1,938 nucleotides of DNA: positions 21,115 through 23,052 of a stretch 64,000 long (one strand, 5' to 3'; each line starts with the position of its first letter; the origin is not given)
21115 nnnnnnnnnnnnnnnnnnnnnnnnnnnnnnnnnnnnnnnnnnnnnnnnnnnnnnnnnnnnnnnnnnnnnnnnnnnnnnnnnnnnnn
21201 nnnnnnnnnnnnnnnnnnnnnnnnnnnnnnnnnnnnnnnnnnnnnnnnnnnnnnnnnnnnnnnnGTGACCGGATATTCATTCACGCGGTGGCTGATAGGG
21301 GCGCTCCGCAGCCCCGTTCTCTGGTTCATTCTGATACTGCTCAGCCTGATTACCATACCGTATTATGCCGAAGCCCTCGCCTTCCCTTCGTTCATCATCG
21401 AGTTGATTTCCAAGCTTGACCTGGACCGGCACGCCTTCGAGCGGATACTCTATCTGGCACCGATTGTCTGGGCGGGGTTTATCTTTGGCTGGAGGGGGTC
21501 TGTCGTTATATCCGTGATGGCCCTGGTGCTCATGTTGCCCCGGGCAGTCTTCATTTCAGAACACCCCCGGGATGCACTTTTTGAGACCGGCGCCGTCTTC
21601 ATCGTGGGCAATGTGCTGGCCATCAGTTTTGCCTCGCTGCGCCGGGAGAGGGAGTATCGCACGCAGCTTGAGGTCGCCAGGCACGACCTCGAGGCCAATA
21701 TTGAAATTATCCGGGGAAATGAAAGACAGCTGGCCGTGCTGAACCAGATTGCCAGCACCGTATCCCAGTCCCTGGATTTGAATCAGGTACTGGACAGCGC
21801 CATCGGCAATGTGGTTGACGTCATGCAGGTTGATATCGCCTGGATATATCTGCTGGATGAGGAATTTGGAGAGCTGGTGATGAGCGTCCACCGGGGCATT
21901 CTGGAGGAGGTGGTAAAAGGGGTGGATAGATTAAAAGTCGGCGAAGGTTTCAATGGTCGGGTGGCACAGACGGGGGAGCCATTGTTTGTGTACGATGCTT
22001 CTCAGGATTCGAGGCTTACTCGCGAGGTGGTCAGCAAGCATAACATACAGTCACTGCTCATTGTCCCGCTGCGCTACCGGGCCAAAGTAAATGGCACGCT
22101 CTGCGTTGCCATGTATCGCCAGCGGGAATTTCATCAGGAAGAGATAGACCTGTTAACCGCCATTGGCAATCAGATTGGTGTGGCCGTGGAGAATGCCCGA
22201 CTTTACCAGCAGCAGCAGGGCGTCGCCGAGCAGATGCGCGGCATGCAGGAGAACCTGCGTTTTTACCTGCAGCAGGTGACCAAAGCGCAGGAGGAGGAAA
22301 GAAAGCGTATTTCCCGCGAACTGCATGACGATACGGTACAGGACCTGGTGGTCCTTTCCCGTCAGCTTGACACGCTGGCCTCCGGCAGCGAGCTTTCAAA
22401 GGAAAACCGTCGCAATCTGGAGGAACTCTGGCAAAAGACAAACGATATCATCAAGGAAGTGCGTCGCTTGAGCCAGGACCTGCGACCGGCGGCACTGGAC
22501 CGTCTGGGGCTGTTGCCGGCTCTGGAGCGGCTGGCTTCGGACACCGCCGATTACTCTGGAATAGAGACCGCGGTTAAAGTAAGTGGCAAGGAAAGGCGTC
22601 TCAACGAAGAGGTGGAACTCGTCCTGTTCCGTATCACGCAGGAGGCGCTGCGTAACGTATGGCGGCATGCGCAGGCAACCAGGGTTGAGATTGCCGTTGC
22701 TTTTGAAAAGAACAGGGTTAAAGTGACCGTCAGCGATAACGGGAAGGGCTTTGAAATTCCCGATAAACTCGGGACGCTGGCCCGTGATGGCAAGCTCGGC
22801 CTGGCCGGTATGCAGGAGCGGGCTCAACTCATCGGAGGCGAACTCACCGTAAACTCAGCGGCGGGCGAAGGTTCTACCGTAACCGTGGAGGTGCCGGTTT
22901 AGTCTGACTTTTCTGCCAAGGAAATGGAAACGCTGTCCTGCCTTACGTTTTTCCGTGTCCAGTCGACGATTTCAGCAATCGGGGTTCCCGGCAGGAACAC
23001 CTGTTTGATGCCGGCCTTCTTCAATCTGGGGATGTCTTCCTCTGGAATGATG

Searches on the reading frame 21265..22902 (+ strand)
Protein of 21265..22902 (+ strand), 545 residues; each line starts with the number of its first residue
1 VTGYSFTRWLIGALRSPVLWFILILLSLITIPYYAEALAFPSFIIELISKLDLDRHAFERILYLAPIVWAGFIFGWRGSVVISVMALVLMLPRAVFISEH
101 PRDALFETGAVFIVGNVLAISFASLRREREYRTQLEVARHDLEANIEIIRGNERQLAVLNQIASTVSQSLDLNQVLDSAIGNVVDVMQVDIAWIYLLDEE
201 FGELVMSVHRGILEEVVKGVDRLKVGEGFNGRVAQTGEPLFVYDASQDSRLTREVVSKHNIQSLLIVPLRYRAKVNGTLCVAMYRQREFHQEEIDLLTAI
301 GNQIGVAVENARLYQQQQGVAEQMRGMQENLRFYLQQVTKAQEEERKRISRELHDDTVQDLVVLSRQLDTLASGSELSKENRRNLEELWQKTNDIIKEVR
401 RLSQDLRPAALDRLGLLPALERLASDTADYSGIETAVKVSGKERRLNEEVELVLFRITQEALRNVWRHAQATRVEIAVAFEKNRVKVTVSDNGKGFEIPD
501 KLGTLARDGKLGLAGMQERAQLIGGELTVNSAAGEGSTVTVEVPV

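Call 31: search_protein_families(library=pfam, max_evalue=0.01, proteins=[window:21265-22902:+])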
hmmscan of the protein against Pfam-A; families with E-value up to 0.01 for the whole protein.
window:21265-22902:+ (545 aa): 8 families
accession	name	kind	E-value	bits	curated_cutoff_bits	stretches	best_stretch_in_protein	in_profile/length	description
PF13185.12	GAF_2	-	1.1e-20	74.6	28.6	1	170-309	2-136/136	GAF domain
PF01590.32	GAF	-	8.5e-19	68.8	22.4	1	171-308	1-133/133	GAF domain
PF02518.31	HATPase_c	-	1.8e-14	54.6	26.4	1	451-544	3-108/111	Histidine kinase-, DNA gyrase B-, and HSP90-like ATPase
PF07730.19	HisKA_3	-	3e-12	47.3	24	1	345-411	1-68/68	Histidine kinase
PF13492.12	GAF_3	-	5.6e-08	33.7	27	1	172-310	2-129/129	GAF domain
PF13581.12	HATPase_c_2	-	8.2e-05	23.1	27.4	1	457-501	35-84/127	Histidine kinase-like ATPase domain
PF05231.19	MASE1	-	0.00019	21.1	29.8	1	20-124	194-287/299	MASE1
PF13589.12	HATPase_c_3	-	0.0042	17.6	25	0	460-497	9-46/137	Histidine kinase-, DNA gyrase B-, and HSP90-like ATPase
